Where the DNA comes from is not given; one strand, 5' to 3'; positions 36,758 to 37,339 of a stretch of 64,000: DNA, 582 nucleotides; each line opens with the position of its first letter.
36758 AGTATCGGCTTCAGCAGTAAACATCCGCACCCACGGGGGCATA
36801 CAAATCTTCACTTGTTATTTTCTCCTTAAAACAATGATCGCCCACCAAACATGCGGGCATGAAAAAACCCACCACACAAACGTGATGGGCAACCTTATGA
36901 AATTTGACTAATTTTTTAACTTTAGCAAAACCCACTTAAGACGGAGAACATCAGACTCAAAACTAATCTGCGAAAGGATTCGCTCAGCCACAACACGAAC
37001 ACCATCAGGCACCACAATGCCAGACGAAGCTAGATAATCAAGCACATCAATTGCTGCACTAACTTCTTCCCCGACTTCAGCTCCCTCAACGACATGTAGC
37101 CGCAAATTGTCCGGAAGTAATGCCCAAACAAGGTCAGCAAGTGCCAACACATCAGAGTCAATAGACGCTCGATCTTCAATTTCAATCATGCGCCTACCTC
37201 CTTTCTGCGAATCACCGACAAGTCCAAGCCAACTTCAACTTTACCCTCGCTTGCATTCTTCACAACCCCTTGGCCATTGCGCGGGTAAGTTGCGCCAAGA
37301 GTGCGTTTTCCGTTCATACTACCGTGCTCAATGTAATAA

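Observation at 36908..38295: Phage MuF protein carrying an EndoU-like RNase toxin domain, coupled to a small AT-rich candidate immunity gene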

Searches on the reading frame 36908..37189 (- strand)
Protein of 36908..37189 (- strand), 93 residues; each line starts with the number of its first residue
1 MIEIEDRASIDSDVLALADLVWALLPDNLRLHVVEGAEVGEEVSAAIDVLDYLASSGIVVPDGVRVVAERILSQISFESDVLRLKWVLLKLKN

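Call 3: search_protein_families(library=pfam, proteins=[window:36908-37189:-], max_evalue=1)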
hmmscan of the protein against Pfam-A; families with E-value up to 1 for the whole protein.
window:36908-37189:- (93 aa): 0 families

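Call 6: search_protein_families(library=phrogs, proteins=[window:36908-37189:-], max_evalue=0.1)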
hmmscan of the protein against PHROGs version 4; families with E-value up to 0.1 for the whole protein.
window:36908-37189:- (93 aa): 0 families

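Call 7: search_protein_families(library=ncbifam, proteins=[window:36908-37189:-], max_evalue=0.1)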
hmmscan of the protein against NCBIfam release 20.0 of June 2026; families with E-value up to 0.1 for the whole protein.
window:36908-37189:- (93 aa): 0 families

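Call 12: find_homologous_proteins(query=window:36908-37189:-, max_evalue=0.01)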
Query window:36908-37189:- (93 aa): 10 proteins with E <= 0.01 among 18 candidates.
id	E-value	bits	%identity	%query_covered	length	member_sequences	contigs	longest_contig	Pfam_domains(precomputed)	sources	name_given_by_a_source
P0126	2.2e-47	176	98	100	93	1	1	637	-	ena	-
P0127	2.4e-47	176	98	100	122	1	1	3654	-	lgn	-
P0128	1.3e-46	174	96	100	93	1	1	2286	-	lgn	-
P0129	3.8e-46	172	95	100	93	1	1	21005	-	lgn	-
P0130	6.2e-46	172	95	100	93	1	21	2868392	-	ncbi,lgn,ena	ncbi:hypothetical protein ACU6QD_08340 [Corynebacterium glucuronolyticum]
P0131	6.2e-45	168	94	100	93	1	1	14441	-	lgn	-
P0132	9.9e-45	168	92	100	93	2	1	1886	-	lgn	-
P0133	1.1e-44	168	92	100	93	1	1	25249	-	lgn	-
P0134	1.2e-44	168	94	100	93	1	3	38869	-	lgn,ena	-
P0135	1.5e-43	164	90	100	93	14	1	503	-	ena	-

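Call 45: find_encoding_contigs(protein=window:36908-37189:-, flank=6000, max_places=6)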
Protein window:36908-37189:- (93 aa): 3 contigs read that carry it; 3 places shown.
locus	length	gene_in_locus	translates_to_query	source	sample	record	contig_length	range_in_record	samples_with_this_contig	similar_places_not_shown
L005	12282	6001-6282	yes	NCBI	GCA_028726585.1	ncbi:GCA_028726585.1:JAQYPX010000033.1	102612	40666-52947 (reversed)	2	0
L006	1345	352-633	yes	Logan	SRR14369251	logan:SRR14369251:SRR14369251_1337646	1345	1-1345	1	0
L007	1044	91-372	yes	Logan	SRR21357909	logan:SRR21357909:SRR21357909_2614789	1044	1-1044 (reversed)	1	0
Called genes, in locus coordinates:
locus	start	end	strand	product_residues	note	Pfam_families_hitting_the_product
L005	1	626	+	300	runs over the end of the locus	PF13354:Beta-lactamase2 (faint)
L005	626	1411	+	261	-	PF01177:Asp_Glu_race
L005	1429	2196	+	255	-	PF23023:Anti-Pycsar_Apyc1 (weak), PF00753:Lactamase_B (weak), PF12706:Lactamase_B_2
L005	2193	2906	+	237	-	PF01138:RNase_PH, PF03725:RNase_PH_C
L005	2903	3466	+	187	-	PF01725:Ham1p_like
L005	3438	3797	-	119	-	PF12823:DUF3817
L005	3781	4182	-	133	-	-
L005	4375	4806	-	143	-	PF00589:Phage_integrase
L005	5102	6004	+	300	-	-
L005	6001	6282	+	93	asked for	-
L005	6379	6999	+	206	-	PF14265:DUF4355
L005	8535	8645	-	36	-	-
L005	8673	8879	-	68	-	-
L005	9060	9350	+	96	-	PF12277:DUF3618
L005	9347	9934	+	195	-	PF13628:DUF4142 (faint), PF03713:DUF305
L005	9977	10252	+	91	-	PF12277:DUF3618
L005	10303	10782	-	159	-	PF13238:AAA_18 (faint), PF01202:SKI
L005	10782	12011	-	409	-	PF02746:MR_MLE_N, PF13378:MR_MLE_C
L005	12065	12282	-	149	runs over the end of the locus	PF00578:AhpC-TSA, PF08534:Redoxin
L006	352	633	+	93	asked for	-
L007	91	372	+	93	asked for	-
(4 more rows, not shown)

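Call 46: find_encoding_contigs(protein=P0130, flank=6000, max_places=6)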
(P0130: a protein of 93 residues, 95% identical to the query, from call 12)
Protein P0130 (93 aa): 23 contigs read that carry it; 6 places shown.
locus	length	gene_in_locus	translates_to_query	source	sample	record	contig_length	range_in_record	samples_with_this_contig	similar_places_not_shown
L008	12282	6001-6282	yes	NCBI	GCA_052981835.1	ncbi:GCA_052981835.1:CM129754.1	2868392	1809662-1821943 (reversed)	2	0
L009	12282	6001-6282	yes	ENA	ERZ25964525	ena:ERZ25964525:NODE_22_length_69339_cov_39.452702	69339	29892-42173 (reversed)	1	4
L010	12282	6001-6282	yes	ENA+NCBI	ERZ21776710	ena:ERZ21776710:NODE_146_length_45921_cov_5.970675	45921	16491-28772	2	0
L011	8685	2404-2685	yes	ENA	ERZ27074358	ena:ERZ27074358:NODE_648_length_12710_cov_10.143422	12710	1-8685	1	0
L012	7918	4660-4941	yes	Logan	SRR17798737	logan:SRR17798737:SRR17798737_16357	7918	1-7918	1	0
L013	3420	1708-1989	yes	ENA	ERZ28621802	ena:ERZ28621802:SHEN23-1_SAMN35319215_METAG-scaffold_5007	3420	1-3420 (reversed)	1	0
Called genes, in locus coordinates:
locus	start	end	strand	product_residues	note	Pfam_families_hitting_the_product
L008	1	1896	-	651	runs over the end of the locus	PF00933:Glyco_hydro_3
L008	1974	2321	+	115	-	-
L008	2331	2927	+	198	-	PF09335:VTT_dom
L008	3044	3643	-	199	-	-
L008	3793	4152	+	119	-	PF01527:HTH_Tnp_1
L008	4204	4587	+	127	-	PF13276:HTH_21 (weak)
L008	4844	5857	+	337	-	-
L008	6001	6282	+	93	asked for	-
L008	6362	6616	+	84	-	-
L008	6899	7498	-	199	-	-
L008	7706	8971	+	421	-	PF13173:AAA_14, PF13635:DUF4143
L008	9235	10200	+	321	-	-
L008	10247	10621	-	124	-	PF13630:SdpI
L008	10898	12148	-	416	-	PF00004:AAA (faint), PF13177:DNA_pol3_delta2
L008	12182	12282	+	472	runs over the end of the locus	PF00672:HAMP (faint), PF00211:Guanylate_cyc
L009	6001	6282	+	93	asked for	-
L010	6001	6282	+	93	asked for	-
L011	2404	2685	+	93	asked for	-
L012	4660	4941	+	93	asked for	-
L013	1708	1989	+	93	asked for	-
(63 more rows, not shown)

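Call 56: search_protein_families(library=pfam, proteins=[window:36908-37189:-], max_evalue=5)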
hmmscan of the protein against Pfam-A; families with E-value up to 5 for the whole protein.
window:36908-37189:- (93 aa): 0 families

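Call 72: search_protein_representatives(protein=window:36908-37189:-)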
Query: 93 residues. Proteins with E-value up to 0.001 (for the whole library): 6; up to 1e-10: 2; up to 1e-30: 2. The best 6 are listed.
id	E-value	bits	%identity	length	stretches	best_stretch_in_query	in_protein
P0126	7.1e-48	176.2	98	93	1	1-93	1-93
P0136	9.1e-32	124.8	36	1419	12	18-76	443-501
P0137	6.2e-07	45.6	36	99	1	1-84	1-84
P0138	2.2e-05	40.7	31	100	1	9-92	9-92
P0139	1.1e-04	38.5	92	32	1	67-92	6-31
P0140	2.3e-04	37.4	26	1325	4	28-85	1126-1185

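Call 76: find_encoding_contigs(protein=P0138, flank=4000, max_places=2)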
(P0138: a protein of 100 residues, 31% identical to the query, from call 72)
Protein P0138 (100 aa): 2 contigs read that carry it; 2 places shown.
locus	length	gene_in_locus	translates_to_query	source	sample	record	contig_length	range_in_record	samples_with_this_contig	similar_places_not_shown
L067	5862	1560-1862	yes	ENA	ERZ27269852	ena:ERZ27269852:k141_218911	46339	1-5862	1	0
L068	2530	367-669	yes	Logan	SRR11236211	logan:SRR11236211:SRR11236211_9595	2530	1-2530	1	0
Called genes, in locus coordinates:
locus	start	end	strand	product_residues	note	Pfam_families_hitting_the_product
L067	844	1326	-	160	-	PF04545:Sigma70_r4 (weak)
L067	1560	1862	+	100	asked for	-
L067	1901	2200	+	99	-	-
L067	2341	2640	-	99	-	-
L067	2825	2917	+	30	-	-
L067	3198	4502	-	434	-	PF00579:tRNA-synt_1b, PF22421:SYY_C-terminal, PF16714:TyrRSs_C (faint)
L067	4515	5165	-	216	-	PF02245:Pur_DNA_glyco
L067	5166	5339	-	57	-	PF03966:Trm112p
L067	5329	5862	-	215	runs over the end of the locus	-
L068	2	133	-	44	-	?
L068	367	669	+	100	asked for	-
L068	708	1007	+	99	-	-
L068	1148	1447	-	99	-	-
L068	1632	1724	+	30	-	-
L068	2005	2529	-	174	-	?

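Call 77: find_encoding_contigs(protein=P0137, flank=4000, max_places=2)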
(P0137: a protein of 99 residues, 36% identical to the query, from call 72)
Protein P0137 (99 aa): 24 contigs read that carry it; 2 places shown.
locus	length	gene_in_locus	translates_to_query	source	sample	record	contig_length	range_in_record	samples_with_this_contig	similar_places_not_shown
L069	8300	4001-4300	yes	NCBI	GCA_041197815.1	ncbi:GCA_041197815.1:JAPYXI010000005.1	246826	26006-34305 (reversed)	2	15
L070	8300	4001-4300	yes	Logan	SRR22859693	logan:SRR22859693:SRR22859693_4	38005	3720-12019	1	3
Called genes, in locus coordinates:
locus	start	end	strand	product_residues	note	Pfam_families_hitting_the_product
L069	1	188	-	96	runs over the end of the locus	PF13614:AAA_31 (weak)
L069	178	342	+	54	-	-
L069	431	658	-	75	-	-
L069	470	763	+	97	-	-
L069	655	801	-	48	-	-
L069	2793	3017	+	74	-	-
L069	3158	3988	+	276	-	-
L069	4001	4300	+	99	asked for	-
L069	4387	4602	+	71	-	-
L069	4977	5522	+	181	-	-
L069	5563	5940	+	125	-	-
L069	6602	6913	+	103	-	-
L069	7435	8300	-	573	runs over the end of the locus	PF00115:COX1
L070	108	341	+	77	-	-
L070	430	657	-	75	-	-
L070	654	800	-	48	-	-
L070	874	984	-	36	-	-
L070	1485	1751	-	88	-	-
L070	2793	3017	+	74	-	-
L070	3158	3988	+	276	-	-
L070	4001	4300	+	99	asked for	-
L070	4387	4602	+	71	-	-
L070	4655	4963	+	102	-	PF14265:DUF4355 (weak)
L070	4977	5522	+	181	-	-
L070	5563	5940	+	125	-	-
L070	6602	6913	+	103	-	-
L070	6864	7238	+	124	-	-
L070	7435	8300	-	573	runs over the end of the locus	PF00115:COX1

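Call 79: predict_structure(alignment_id=A5)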
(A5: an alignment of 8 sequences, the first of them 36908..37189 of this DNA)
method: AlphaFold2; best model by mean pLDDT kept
length: 93 residues; sequences in the alignment: 8
mean_pLDDT: 92.5   pTM: 0.84
mean pLDDT of the five models: 92.5, 92.0, 90.3, 74.9, 69.1
residues with pLDDT >= 90: 76; 70-90: 15; 50-70: 2; < 50: 0
segments of 3 or more residues with pLDDT < 50: none
pLDDT, mean of each block of 10 residues (from residue 1): 79 94 95 92 96 93 95 95 96 80
secondary structure, 60 per line:
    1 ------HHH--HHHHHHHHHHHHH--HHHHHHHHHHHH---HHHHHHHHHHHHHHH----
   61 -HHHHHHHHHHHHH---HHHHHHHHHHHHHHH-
elements in order: H12-24 H27-38 H42-56 H62-74 H78-92

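Call 82: fold_search(model_id=the predicted structure, library=pdb)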
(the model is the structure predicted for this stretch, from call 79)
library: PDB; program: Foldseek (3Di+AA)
matches with E <= 10: 41; with E <= 0.001: 0
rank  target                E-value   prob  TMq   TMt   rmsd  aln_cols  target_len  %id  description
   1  8rdj_F                3.3e+00  0.16  0.38  0.08   7.7        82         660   16  Plastid-encoded RNA polymerase transcription elongation complex (Integrated model) (released 2024-03-13)
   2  2lqg_MODEL_1_A        3.3e+00  0.12  0.32  0.23  11.7        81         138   14  Solution Structure of the R4 domain of talin (released 2013-02-13)
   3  2lky_MODEL_1_A        3.5e+00  0.04  0.19  0.18  13.0        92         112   15  Solution structure of MSMEG_1053, the second DUF3349 annotated protein in the genome of Mycobacterium smegmati (released 2011-11-16)
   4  8ras_F                4.3e+00  0.14  0.37  0.09   7.7        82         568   16  Plastid-encoded RNA polymerase transcription elongation complex (released 2024-03-06)
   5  9dis_A                4.3e+00  0.09  0.32  0.28   7.0        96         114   14  Cryo-EM structure of the heme/hemoglobin transporter ChuA, in complex with de novo designed binder H3 (released 2025-05-21)
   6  2ib0_B                4.3e+00  0.09  0.32  0.24  12.6       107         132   10  Crystal structure of a conserved hypothetical protein, rv2844, from Mycobacterium tuberculosis (released 2006-09-26)
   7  8xyv_B                4.6e+00  0.08  0.29  0.28  13.3        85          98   15  De novo designed protein 0705-5 (released 2024-10-02)
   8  3lgb_B                4.8e+00  0.16  0.45  0.25   7.6        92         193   15  Crystal Structure of the Fe-S Domain of the yeast DNA primase (released 2010-04-21)
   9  5h78_A                5.7e+00  0.20  0.47  0.25   7.1        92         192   22  Crystal structure of the PKA-DHR14 fusion protein (released 2017-06-28)
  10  9o5s_Q                5.7e+00  0.04  0.22  0.21  13.3        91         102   14  minibinder-antigen complex BXMart1-3-MART1-HLA*A02 (released 2025-07-23)
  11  3bji_A                5.7e+00  0.04  0.29  0.10  15.4       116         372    9  Structural Basis of Promiscuous Guanine Nucleotide Exchange by the T-Cell Essential Vav1 (released 2008-07-15)
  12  4ba9_A                6.0e+00  0.11  0.38  0.35   8.3        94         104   10  The structural basis for the coordination of Y-family Translesion DNA Polymerases by Rev1 (released 2013-09-25)
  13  8r5o_F                6.0e+00  0.11  0.37  0.09   7.7        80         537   18  Plastid-encoded RNA polymerase (released 2024-03-13)
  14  5xw7_D                6.0e+00  0.08  0.35  0.16  12.1       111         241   15  Crystal structure of the flexible tandem repeat domain of bacterial cellulose synthase subunit C (released 2017-11-01)
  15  8xyv_A                6.0e+00  0.06  0.31  0.30  13.2        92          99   18  De novo designed protein 0705-5 (released 2024-10-02)
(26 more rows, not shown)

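Call 87: search_protein_families(library=padloc, proteins=[window:36908-37189:-], max_evalue=0.1)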
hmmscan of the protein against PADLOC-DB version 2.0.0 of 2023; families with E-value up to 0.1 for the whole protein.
window:36908-37189:- (93 aa): 0 families
